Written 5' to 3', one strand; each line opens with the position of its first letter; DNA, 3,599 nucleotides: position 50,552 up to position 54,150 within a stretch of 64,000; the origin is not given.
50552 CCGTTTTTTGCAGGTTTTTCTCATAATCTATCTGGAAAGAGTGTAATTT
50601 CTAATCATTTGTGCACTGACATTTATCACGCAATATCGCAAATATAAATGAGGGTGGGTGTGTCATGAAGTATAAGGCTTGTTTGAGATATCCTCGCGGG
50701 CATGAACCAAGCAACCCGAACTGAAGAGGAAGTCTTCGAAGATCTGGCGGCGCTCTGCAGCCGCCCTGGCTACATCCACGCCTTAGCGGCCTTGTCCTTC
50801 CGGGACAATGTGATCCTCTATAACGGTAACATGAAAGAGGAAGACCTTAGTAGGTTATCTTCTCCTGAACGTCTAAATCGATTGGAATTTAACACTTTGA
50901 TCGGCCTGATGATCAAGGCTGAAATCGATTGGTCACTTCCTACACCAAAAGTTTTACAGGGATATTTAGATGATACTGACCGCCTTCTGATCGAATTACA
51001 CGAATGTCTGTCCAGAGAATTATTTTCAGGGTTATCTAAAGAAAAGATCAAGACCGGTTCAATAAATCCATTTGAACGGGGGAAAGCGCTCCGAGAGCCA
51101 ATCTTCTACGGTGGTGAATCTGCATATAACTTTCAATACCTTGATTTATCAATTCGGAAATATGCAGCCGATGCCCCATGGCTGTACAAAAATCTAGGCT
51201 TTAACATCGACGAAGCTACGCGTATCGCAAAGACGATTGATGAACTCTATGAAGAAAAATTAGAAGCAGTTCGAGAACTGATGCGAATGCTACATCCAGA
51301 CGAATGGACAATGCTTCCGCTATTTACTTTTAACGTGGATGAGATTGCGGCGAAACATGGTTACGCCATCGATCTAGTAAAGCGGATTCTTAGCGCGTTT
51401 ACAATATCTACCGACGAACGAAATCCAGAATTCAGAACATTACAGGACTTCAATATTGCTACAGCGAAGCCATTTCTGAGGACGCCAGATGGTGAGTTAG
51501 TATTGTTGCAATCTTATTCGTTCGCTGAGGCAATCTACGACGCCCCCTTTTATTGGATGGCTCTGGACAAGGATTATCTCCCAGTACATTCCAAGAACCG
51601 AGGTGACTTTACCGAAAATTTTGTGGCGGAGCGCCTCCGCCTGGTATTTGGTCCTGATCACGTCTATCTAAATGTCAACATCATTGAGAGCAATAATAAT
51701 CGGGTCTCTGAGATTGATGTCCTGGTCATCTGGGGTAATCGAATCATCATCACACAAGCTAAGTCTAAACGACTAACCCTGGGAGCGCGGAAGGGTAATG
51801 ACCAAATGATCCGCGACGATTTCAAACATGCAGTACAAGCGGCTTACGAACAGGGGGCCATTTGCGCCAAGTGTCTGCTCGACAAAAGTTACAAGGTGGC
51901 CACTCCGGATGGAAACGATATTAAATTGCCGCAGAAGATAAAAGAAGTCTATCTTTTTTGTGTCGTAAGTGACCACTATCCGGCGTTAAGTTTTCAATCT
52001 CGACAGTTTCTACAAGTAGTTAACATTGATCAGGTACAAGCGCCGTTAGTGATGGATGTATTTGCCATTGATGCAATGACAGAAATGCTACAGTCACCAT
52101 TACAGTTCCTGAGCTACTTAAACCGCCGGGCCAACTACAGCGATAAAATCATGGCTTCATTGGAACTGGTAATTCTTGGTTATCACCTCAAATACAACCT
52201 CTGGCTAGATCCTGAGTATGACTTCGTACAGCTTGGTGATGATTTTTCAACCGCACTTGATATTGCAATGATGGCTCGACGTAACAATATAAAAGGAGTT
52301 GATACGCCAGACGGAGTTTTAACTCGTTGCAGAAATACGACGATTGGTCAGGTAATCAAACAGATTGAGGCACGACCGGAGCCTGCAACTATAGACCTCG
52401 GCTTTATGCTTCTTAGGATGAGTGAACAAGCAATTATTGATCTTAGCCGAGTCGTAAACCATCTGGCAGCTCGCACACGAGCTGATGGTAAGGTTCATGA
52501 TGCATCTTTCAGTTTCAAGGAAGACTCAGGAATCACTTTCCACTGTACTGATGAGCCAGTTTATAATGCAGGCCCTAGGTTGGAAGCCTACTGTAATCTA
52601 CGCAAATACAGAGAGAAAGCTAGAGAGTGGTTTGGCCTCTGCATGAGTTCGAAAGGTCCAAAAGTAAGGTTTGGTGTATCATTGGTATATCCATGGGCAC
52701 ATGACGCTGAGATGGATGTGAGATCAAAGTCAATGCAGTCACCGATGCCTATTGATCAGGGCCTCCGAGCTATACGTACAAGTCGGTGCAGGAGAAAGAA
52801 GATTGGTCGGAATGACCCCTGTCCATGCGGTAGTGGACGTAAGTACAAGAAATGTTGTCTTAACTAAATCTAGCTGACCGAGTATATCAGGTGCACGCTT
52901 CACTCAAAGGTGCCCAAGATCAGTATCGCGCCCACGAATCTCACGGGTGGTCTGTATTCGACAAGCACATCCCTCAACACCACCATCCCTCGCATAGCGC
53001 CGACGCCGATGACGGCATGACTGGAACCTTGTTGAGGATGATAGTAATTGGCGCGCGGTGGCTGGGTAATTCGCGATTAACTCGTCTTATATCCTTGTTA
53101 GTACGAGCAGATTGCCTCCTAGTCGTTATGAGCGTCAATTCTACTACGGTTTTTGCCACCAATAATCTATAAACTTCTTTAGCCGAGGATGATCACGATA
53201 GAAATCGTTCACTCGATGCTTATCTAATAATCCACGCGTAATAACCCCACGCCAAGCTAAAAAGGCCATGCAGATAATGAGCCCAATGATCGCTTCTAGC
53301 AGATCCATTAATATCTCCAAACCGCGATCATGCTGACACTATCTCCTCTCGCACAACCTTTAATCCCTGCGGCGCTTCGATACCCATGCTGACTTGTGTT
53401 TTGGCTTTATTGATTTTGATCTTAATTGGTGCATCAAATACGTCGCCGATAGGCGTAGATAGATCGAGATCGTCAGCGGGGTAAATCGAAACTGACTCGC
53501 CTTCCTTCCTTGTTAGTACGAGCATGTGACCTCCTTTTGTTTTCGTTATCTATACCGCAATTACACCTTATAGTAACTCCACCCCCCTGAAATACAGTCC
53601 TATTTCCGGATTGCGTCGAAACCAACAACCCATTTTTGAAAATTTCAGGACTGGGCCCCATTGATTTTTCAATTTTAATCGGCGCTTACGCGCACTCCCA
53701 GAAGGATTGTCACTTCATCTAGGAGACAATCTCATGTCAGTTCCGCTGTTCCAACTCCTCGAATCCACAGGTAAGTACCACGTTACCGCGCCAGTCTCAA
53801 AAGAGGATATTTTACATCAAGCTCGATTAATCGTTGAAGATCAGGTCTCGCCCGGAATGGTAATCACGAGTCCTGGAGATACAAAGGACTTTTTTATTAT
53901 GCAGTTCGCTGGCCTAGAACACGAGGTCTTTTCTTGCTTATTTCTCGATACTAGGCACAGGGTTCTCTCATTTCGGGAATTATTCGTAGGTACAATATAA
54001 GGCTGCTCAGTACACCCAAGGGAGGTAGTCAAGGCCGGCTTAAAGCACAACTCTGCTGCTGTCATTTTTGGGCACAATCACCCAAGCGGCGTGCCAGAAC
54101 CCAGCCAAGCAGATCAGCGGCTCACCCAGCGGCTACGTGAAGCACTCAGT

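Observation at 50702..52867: Orphan 721-aa protein with a nuclease-fold core and SEC-C tail: possible single-gene defence/abortive-infection module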

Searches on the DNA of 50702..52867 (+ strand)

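Call 88: search_dna_similar(query=L086:9001-11075:+, collection=ecoli_genomes, mode=distant, max_rows=15)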
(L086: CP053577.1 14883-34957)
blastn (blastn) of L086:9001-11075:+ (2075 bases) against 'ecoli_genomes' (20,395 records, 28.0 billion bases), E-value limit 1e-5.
Records with a match: 9; places in all: 9; records where one place covers at least 80% of the query: 2.
Genomes with a match: 9 of 5426; with a place that covers at least 80% of the query: 2. Places per genome that has any: lowest 1, median 1, highest 1. On chromosomes: 9 places; on plasmids: 0.
Best place of each record, by identity: 80-90% 7; 60-80% 2.
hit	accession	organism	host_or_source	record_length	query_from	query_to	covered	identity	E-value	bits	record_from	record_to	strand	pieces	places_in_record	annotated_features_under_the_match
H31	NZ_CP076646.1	Escherichia coli strain GD33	duck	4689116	29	2075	99%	77.5%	0e+0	1596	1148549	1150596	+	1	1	SEC-C metal-binding domain-containing protein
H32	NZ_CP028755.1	Escherichia coli strain A20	Mexican long-nosed bat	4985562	29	2075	99%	77.5%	0e+0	1591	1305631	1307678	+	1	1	SEC-C metal-binding domain-containing protein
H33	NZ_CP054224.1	Escherichia coli strain EcPF16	Homo sapiens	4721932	2018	2075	3%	84.5%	2e-6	65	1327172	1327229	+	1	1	nuclease-related domain-containing protein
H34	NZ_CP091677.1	Escherichia coli strain KFu022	river water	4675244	2018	2075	3%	84.5%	2e-6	65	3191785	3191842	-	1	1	nuclease-related domain-containing protein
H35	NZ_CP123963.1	Escherichia coli strain L6-21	Waterfowl manure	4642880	2018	2075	3%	84.5%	2e-6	65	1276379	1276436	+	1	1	nuclease-related domain-containing protein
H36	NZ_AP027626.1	Escherichia coli strain PSJ-14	Homo sapiens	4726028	2018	2075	3%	84.5%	2e-6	65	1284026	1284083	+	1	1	nuclease-related domain-containing protein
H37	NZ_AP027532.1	Escherichia coli strain LR-45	Homo sapiens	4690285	2018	2075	3%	84.5%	2e-6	65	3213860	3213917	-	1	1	nuclease-related domain-containing protein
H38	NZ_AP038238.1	Escherichia coli strain HCM-25C-3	Gallus gallus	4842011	2018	2075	3%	84.5%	2e-6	65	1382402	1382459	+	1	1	nuclease-related domain-containing protein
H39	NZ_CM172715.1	Escherichia coli strain FCI56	Homo sapiens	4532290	2018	2075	3%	84.5%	2e-6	65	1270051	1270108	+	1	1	nuclease-related domain-containing protein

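Call 89: get_annotated_region(hit=H31, flank=12000)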
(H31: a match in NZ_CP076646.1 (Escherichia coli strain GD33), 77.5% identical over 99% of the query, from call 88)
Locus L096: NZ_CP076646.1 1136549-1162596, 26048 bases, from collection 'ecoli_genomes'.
description: Escherichia coli strain GD33 chromosome, complete genome
organism: Escherichia coli strain GD33 (NCBI taxid 562)
replicon: chromosome; assembly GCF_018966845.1
host: duck; source: Swabs of feces; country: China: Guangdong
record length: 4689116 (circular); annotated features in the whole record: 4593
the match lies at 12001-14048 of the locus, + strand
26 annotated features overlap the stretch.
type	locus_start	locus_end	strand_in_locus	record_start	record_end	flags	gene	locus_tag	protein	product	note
CDS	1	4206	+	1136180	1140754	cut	ypjA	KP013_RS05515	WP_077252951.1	adhesin-like autotransporter YpjA/EhaD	-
CDS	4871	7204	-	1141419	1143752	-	-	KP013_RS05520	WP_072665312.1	primase-helicase zinc-binding domain-containing protein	-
CDS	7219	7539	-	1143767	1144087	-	-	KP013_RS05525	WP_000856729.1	DUF5375 domain-containing protein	-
CDS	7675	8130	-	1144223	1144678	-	-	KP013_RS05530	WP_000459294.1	hypothetical protein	-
CDS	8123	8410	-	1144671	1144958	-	-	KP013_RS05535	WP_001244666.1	hypothetical protein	-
CDS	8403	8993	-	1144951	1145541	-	-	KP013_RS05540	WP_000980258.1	host cell division inhibitor Icd-like protein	-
CDS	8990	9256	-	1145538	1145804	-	-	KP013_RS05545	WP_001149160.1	helix-turn-helix transcriptional regulator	-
CDS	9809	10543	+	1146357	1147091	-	-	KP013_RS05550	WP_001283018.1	hypothetical protein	-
CDS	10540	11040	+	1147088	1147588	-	-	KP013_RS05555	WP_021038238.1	ogr/Delta-like zinc finger family protein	-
CDS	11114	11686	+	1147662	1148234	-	-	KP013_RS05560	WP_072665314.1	phage polarity suppression protein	-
CDS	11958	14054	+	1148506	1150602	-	-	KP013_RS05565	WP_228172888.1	SEC-C metal-binding domain-containing protein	-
CDS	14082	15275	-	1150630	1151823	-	-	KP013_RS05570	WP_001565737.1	integrase domain-containing protein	-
tmRNA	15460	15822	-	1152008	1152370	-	ssrA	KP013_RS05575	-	transfer-messenger RNA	-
CDS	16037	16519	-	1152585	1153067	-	smpB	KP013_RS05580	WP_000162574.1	SsrA-binding protein SmpB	-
CDS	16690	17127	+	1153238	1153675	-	ratA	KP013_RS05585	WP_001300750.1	type II toxin-antitoxin system toxin RatA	-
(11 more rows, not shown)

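Call 90: get_annotated_region(hit=H33, flank=12000)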
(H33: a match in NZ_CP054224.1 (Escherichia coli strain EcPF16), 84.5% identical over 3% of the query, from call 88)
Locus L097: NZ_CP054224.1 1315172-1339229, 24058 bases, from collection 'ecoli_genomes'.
description: Escherichia coli strain EcPF16 chromosome, complete genome
organism: Escherichia coli strain EcPF16 (NCBI taxid 562)
replicon: chromosome; assembly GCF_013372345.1
host: Homo sapiens; source: urine; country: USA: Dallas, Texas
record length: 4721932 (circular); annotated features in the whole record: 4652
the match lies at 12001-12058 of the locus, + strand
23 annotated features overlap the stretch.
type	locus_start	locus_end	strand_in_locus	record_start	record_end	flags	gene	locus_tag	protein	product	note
CDS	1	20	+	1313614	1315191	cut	guaA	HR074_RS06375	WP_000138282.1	glutamine-hydrolyzing GMP synthase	-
CDS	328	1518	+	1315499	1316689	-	-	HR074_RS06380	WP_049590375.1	tyrosine-type recombinase/integrase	-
CDS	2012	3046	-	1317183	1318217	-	-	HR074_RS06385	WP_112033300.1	transcriptional regulator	-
CDS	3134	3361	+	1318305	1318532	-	-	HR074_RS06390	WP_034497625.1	helix-turn-helix transcriptional regulator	-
CDS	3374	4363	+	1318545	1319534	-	-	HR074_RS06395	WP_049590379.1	replication protein RepA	-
CDS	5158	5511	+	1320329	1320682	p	traJ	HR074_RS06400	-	conjugal transfer transcriptional regulator TraJ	internal stop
CDS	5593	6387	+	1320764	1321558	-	trbJ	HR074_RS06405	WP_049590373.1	P-type conjugative transfer protein TrbJ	-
CDS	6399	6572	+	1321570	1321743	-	-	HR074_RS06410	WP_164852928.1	hypothetical protein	-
CDS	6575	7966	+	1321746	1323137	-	trbL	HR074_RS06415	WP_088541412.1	P-type conjugative transfer protein TrbL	-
CDS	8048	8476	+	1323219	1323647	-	-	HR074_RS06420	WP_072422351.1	HigA family addiction module antitoxin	-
CDS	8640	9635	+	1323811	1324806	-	-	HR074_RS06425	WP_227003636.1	PIN domain-containing protein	-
CDS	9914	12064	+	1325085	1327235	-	-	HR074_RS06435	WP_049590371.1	nuclease-related domain-containing protein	-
CDS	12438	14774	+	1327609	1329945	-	-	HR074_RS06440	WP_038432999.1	YecA family protein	-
CDS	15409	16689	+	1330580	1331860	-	-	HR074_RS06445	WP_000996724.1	DUF262 domain-containing protein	-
CDS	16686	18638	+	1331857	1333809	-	-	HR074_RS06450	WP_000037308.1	DUF262 domain-containing protein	-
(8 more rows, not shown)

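Call 101: get_annotated_region(hit=H32, flank=6000)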
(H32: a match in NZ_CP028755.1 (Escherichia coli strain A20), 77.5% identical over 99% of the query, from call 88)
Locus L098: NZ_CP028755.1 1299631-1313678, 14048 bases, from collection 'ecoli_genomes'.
description: Escherichia coli strain A20 chromosome, complete genome
organism: Escherichia coli strain A20 (NCBI taxid 562)
replicon: chromosome; assembly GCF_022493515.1
host: Mexican long-nosed bat; source: feces; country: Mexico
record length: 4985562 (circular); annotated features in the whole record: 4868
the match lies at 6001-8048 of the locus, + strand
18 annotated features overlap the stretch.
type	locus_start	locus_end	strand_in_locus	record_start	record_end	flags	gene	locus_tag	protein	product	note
CDS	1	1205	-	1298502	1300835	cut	-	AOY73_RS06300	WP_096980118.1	primase-helicase zinc-binding domain-containing protein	-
CDS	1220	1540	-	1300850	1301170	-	-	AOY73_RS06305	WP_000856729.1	DUF5375 domain-containing protein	-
CDS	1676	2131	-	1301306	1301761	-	-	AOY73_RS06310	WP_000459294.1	hypothetical protein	-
CDS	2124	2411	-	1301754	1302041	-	-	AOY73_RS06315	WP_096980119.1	Derepression protein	-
CDS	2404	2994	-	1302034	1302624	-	-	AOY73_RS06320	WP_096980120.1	host cell division inhibitor Icd-like protein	-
CDS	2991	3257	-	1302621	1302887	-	-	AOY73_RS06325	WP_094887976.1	helix-turn-helix transcriptional regulator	-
CDS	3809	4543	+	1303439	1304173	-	-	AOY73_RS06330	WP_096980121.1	glycoprotein 3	-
CDS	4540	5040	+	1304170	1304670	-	-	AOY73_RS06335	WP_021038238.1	ogr/Delta-like zinc finger family protein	-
CDS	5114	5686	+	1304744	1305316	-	-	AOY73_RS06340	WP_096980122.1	phage polarity suppression protein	-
CDS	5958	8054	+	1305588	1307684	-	-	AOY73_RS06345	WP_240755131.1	SEC-C metal-binding domain-containing protein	-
CDS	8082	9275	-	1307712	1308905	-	-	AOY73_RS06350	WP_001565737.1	integrase domain-containing protein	-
tmRNA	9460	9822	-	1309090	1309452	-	ssrA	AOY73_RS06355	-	transfer-messenger RNA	-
CDS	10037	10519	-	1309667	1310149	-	smpB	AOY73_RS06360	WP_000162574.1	SsrA-binding protein SmpB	-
CDS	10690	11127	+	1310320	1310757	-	ratA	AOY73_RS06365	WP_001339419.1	type II toxin-antitoxin system toxin RatA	-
CDS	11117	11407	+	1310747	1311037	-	yfjF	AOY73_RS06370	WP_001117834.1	RnfH family protein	-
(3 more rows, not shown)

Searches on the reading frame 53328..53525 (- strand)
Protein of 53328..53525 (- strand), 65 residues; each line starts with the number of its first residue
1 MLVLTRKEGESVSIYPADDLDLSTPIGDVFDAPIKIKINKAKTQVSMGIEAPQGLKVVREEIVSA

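Call 95: search_protein_families(library=pfam, proteins=[window:53328-53525:-], max_evalue=0.01)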
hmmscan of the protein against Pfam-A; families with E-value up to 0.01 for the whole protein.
window:53328-53525:- (65 aa): 1 family
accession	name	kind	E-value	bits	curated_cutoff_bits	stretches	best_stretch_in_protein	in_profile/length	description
PF02599.21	CsrA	-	3.8e-12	46.4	27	1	1-64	1-49/53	Global regulator protein family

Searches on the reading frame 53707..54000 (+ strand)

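Call 95: search_protein_families(library=pfam, proteins=[window:53707-54000:+], max_evalue=0.01)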
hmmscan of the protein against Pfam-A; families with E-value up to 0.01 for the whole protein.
window:53707-54000:+ (97 aa): 1 family
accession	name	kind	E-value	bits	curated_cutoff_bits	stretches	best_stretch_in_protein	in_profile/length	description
PF04002.20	RadC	-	8e-07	29.5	22.1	1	53-97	1-45/121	RadC-like JAB domain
